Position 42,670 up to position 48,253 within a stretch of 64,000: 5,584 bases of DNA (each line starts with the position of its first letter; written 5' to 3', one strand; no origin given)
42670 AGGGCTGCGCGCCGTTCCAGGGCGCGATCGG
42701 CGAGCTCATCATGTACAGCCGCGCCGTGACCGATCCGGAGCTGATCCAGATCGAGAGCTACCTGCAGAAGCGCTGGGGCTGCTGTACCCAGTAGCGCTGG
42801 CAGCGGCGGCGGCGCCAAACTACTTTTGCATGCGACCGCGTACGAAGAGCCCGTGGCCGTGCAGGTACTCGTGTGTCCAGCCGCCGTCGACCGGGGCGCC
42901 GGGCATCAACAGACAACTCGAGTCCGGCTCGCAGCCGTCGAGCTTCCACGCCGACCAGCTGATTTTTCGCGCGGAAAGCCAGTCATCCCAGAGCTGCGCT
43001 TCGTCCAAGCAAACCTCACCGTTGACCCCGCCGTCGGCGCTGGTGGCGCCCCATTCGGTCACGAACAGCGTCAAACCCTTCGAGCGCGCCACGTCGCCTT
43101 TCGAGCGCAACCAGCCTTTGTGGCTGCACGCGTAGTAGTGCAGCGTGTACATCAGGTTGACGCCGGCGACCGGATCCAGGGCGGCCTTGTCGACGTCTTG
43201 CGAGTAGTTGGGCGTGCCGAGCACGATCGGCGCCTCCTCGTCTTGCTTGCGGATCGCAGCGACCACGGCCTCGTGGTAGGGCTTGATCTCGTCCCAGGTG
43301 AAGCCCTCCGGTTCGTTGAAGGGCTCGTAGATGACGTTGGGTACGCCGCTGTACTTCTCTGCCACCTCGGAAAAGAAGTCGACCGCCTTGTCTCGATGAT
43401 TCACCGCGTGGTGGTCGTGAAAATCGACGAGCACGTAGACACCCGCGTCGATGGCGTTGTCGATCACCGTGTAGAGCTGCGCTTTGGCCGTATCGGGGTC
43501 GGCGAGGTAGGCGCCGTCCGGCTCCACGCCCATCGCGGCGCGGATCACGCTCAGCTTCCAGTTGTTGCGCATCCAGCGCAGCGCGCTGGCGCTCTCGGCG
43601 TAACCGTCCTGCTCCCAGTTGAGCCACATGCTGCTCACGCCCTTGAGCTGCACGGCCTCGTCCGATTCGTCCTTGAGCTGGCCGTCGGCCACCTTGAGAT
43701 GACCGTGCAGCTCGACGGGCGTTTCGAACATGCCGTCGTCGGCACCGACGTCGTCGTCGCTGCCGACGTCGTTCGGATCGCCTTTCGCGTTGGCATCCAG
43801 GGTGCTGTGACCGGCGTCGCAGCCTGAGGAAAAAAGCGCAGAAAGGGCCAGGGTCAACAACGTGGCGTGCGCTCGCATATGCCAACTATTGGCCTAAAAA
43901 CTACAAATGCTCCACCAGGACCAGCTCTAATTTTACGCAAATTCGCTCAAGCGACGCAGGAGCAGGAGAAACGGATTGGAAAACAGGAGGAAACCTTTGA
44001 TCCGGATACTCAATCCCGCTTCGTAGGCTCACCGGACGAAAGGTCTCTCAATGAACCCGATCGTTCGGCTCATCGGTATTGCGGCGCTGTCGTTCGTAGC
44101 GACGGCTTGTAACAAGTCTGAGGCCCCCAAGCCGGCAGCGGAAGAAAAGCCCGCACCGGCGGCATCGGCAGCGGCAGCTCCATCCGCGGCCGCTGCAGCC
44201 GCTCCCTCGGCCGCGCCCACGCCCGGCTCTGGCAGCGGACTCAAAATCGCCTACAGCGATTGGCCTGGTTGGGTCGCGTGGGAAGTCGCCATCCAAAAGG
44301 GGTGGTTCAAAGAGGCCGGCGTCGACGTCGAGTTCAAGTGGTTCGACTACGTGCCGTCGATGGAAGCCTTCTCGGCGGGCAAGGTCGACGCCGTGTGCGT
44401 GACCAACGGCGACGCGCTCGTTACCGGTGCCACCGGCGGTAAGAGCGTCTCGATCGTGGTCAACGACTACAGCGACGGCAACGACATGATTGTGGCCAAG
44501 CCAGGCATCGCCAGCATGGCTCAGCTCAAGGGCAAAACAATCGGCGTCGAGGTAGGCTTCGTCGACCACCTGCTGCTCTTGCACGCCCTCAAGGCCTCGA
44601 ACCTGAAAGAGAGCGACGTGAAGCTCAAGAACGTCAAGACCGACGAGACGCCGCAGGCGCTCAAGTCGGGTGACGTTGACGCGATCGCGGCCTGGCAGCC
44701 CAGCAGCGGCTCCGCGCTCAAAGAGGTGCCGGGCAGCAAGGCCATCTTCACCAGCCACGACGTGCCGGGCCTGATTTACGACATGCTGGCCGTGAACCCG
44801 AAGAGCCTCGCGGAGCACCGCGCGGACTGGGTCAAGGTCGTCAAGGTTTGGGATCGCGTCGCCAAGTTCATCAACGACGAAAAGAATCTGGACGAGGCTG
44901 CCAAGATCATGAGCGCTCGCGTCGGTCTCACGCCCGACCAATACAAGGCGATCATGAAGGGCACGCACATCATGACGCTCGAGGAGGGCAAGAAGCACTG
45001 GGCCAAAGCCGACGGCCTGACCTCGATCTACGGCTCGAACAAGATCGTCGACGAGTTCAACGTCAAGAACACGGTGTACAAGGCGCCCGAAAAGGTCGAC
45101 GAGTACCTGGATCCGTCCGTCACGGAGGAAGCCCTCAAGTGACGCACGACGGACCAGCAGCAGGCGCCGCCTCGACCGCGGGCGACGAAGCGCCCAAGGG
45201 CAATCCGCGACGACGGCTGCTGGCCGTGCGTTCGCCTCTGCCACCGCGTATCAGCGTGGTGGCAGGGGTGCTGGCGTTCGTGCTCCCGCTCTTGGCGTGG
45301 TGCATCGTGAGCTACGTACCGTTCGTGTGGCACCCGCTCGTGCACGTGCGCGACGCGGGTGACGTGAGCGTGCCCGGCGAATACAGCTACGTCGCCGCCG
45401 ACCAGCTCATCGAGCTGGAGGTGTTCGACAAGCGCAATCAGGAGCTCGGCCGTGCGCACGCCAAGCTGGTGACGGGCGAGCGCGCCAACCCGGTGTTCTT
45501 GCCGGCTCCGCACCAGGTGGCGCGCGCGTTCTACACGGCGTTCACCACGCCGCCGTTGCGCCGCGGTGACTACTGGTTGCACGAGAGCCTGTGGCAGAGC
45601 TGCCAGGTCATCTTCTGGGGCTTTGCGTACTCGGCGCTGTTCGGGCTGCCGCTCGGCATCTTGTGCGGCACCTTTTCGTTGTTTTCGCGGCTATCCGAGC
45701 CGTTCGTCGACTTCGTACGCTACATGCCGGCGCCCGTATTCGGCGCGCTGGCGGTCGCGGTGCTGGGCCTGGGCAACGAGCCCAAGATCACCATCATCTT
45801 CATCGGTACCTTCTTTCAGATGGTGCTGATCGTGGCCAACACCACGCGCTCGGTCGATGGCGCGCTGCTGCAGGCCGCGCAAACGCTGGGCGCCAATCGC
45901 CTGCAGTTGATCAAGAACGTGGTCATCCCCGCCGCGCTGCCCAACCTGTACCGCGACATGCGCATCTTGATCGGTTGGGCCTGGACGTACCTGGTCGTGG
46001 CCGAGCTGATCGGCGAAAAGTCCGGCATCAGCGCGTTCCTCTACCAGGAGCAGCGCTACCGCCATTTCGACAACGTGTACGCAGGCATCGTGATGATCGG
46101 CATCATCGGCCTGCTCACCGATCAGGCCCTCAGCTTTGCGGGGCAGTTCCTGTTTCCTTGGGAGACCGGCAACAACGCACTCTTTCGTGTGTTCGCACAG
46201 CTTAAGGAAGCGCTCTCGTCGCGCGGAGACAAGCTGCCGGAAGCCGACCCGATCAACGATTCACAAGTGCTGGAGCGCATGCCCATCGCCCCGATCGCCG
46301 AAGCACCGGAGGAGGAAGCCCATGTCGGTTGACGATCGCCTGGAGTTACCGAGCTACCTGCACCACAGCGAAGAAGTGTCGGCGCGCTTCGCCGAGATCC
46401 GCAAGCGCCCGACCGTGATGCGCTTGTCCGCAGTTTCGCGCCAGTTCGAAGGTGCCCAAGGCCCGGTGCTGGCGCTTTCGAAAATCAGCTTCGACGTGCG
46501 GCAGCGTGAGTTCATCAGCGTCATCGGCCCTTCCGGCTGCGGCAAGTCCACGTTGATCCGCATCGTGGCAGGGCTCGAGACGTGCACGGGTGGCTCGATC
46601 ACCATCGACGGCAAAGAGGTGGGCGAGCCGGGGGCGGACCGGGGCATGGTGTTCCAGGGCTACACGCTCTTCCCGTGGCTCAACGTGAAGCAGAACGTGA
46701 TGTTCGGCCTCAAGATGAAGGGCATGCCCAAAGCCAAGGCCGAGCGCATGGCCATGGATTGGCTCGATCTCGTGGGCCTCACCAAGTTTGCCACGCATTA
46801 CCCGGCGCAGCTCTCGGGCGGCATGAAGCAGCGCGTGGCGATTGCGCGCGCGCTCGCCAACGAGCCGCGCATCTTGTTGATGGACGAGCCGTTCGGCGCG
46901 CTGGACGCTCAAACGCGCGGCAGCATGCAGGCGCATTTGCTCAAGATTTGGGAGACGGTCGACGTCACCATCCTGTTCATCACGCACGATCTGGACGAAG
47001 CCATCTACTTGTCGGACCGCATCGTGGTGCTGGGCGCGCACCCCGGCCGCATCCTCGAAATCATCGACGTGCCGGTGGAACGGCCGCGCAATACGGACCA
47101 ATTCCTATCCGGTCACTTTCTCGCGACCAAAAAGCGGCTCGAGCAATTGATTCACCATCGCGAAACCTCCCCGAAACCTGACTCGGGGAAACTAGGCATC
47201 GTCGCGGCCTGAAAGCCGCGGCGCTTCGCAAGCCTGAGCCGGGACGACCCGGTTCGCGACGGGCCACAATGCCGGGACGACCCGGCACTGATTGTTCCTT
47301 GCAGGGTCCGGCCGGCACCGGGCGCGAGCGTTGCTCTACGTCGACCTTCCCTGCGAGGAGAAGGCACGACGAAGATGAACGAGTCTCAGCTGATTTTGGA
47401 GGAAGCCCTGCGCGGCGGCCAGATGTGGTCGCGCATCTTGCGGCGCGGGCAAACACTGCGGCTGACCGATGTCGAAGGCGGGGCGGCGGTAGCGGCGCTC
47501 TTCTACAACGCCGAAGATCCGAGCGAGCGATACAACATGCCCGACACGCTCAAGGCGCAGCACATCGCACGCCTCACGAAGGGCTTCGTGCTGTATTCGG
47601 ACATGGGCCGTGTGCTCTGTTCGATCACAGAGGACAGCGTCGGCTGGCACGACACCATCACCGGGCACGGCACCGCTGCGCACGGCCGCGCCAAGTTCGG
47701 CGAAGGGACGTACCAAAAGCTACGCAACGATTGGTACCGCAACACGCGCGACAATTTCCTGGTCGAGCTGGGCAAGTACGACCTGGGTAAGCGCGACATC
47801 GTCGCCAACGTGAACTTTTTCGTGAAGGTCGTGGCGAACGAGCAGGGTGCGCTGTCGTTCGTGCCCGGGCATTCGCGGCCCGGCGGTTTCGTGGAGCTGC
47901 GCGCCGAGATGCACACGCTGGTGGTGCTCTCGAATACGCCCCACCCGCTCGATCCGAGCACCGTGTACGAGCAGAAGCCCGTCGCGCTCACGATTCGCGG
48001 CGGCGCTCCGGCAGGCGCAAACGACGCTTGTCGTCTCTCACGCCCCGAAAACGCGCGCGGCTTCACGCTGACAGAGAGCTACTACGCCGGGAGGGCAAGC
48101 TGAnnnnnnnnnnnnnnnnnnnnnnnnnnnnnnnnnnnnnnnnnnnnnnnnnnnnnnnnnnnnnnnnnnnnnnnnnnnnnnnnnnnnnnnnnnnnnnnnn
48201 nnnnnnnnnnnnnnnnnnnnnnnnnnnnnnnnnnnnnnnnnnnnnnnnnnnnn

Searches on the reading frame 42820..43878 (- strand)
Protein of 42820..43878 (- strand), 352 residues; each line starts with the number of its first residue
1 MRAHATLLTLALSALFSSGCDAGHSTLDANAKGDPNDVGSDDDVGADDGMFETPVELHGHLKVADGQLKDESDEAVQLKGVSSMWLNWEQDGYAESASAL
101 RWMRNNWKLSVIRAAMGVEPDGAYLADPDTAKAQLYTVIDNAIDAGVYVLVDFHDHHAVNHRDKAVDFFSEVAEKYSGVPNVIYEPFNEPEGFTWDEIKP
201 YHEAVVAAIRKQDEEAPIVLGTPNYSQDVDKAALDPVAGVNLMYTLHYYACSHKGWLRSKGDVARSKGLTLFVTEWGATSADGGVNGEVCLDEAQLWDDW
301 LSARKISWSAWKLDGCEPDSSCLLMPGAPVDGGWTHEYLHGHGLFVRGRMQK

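Call 8: search_protein_families(library=pfam, proteins=[window:42820-43878:-])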
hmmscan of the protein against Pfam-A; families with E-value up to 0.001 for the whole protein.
window:42820-43878:- (352 aa): 1 family
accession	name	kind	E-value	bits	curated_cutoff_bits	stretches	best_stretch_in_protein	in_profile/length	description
PF00150.24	Cellulase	-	2.7e-47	162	23.5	1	70-314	2-269/272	Cellulase (glycosyl hydrolase family 5)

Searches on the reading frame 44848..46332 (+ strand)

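Call 8: search_protein_families(library=pfam, proteins=[window:44848-46332:+])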
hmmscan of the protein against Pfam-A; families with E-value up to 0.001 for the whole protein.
window:44848-46332:+ (494 aa): 1 family
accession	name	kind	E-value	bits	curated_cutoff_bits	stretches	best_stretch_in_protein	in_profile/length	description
PF00528.27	BPD_transp_1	-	3.5e-24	86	26.4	1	266-424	1-171/184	Binding-protein-dependent transport system inner membrane component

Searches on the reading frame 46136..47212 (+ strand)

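Call 8: search_protein_families(library=pfam, proteins=[window:46136-47212:+])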
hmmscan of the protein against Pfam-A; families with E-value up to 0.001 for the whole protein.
window:46136-47212:+ (358 aa): 2 families
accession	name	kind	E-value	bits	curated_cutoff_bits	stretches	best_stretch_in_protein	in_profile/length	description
PF00005.33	ABC_tran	-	3.6e-33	115.5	25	1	114-253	1-136/137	ABC transporter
PF00004.35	AAA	-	0.00025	21.9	21.2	0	129-285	3-110/131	ATPase family associated with various cellular activities (AAA)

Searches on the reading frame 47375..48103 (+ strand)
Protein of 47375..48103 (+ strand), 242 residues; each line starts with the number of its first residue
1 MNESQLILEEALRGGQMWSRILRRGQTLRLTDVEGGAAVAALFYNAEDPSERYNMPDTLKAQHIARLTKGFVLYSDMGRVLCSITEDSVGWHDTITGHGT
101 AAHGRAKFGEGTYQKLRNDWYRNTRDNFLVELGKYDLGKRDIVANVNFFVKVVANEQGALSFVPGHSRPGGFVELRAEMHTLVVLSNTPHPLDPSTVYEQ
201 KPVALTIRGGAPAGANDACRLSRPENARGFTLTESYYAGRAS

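Call 8: search_protein_families(library=pfam, proteins=[window:47375-48103:+])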
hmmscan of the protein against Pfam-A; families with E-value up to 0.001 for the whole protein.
window:47375-48103:+ (242 aa): 1 family
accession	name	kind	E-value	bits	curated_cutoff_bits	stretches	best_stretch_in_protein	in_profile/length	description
PF09347.15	DUF1989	-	3.2e-61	206.3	27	1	12-182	3-168/168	Domain of unknown function (DUF1989)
